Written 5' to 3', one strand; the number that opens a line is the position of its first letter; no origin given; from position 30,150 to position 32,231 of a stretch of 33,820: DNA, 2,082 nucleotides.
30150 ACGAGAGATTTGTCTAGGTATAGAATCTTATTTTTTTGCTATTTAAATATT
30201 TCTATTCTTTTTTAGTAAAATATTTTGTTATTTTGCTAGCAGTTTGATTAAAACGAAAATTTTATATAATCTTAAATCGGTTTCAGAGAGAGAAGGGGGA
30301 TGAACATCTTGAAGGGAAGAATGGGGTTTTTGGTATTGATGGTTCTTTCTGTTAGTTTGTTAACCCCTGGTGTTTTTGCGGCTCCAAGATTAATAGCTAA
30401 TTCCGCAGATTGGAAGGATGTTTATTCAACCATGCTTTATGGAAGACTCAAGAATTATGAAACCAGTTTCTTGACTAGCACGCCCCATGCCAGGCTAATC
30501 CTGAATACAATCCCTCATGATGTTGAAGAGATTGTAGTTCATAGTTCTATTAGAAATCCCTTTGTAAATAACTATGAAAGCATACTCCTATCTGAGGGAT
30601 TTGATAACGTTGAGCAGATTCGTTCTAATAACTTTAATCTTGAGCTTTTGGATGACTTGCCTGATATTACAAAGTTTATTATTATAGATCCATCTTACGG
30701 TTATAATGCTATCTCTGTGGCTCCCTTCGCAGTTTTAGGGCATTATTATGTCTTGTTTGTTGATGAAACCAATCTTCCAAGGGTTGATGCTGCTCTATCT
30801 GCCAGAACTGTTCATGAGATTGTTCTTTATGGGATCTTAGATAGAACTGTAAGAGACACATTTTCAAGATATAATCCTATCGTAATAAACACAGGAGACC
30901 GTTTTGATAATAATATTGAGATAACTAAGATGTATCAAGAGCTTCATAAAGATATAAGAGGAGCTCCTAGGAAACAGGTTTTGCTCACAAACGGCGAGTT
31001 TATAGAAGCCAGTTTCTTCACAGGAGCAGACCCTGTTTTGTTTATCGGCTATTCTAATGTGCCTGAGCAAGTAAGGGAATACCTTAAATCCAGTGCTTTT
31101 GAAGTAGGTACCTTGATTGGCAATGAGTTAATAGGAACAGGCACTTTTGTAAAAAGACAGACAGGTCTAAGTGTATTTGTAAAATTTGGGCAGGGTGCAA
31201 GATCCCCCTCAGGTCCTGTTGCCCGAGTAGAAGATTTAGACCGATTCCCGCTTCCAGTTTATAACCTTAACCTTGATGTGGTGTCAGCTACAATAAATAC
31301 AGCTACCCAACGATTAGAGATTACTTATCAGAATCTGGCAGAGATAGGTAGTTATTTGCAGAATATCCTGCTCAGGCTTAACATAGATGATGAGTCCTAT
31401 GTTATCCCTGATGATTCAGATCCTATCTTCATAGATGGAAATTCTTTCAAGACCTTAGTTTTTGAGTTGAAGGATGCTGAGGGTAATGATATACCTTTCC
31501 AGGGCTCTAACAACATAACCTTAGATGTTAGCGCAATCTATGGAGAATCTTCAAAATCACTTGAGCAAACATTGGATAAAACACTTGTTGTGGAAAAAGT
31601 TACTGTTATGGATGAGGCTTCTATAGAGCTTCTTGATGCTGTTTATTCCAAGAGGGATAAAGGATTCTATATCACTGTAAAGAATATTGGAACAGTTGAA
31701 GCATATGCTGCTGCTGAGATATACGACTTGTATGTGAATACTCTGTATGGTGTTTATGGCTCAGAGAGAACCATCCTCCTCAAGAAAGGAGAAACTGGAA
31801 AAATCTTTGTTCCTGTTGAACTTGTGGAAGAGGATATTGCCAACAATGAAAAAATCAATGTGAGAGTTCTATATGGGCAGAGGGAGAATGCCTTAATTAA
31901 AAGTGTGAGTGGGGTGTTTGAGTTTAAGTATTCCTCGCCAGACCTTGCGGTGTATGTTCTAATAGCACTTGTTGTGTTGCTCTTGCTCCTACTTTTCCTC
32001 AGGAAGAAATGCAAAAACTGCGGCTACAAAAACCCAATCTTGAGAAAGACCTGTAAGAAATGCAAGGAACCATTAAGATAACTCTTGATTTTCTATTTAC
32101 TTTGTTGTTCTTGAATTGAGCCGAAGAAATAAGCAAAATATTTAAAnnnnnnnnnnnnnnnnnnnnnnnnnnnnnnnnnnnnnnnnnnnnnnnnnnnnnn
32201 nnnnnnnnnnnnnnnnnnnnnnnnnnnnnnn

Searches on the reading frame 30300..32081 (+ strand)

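Call 22: search_protein_families(library=pfam, proteins=[window:30300-32081:+], max_evalue=0.001)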
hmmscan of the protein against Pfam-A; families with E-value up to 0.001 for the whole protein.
window:30300-32081:+ (593 aa): 0 families

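Call 49: search_protein_families(library=pfam, proteins=[window:30300-32081:+], max_evalue=1)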
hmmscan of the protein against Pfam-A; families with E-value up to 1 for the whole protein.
window:30300-32081:+ (593 aa): 1 family
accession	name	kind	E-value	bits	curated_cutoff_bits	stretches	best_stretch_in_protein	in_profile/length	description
PF12773.13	DZR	-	0.16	12.6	27.3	1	571-592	1-22/45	Double zinc ribbon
